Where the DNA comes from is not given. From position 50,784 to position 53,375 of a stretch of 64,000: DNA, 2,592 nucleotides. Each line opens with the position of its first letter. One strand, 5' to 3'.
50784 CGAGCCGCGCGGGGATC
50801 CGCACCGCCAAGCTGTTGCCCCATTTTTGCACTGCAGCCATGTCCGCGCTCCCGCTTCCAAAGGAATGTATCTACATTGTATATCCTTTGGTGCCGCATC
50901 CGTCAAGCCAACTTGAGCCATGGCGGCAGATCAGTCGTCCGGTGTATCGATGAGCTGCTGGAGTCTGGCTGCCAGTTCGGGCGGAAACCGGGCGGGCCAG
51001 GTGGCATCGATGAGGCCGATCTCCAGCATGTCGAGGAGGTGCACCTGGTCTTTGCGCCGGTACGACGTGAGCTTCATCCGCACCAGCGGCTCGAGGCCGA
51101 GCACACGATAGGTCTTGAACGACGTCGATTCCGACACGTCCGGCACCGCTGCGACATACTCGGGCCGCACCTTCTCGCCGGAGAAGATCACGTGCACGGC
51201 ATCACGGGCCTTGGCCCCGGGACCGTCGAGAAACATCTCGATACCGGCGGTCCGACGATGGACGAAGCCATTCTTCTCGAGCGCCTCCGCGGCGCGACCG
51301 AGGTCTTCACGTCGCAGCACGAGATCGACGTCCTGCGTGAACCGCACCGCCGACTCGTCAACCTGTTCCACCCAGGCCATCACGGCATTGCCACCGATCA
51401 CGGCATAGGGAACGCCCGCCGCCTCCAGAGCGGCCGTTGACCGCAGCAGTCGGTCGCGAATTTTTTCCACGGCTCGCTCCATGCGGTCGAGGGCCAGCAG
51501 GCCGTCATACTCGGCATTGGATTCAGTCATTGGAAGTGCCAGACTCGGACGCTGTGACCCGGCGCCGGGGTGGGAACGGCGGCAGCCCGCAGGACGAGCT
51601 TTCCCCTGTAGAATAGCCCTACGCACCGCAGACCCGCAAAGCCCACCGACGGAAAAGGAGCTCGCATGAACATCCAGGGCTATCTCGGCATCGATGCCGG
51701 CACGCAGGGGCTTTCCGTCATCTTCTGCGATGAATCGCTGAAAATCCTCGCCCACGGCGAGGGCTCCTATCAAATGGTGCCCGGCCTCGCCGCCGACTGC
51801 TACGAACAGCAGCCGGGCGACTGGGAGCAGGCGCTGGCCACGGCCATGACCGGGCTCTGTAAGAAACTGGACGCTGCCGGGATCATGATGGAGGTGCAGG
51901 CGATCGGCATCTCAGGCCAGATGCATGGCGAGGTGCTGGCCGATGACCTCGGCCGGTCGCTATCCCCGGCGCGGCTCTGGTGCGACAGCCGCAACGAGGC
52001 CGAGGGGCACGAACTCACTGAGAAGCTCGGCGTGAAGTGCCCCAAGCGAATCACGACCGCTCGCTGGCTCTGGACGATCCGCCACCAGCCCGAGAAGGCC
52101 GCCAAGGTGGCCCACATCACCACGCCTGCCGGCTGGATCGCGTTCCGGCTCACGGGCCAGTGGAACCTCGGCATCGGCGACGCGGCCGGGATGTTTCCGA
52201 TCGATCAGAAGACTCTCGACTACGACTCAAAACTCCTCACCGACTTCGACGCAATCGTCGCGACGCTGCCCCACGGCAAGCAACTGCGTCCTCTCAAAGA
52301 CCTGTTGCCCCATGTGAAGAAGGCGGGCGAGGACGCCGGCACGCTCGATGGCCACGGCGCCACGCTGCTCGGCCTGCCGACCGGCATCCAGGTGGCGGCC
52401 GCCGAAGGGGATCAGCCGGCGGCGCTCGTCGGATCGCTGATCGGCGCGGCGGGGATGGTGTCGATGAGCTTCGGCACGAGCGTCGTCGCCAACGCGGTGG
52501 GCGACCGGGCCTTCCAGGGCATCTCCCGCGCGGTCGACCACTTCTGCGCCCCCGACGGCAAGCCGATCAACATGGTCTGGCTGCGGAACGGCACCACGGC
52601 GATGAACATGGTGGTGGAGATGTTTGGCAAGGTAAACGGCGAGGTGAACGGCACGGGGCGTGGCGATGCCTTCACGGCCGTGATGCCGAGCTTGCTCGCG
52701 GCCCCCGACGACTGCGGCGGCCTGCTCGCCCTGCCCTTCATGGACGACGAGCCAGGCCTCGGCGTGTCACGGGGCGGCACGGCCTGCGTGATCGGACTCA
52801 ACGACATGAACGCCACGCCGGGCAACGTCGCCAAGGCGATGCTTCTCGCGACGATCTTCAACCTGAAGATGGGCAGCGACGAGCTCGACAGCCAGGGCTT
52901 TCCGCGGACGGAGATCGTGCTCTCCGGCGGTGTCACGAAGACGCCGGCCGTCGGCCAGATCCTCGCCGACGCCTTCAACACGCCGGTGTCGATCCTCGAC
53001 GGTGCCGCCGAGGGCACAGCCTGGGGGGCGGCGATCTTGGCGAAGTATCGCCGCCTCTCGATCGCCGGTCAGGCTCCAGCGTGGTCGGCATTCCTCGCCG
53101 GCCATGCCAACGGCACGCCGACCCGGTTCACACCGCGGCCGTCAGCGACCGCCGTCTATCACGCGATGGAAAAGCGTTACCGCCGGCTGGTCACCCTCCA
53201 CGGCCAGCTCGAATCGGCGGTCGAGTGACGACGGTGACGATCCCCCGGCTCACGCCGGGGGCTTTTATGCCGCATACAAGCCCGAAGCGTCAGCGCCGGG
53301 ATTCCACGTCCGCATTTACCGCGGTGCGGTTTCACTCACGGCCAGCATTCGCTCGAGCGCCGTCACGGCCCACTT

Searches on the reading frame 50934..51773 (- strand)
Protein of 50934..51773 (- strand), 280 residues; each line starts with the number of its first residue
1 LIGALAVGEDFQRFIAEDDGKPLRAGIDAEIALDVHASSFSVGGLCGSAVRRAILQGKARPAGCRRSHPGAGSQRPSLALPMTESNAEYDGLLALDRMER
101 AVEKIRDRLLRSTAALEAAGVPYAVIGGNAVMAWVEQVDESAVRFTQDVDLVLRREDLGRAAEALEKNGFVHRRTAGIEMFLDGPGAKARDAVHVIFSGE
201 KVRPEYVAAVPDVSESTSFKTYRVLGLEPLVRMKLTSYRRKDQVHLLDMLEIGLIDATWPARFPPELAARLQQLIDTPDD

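Call 67: search_protein_families(library=pfam, proteins=[window:50934-51773:-], max_evalue=0.001)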
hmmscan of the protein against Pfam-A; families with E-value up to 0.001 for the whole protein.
window:50934-51773:- (280 aa): 1 family
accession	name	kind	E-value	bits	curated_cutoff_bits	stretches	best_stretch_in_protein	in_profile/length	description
PF14907.12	NTP_transf_5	-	1.2e-06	28.7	31.2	1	103-173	54-121/249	Uncharacterised nucleotidyltransferase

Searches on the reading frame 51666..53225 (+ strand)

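Call 67: search_protein_families(library=pfam, proteins=[window:51666-53225:+], max_evalue=0.001)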
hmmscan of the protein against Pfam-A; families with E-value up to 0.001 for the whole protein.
window:51666-53225:+ (520 aa): 2 families
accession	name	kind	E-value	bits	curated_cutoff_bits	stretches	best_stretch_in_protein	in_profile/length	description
PF00370.27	FGGY_N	-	2.1e-31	109.9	28.8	1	6-256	2-245/245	FGGY family of carbohydrate kinases, N-terminal domain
PF02782.22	FGGY_C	-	2.1e-18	67.3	27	1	266-460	2-195/198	FGGY family of carbohydrate kinases, C-terminal domain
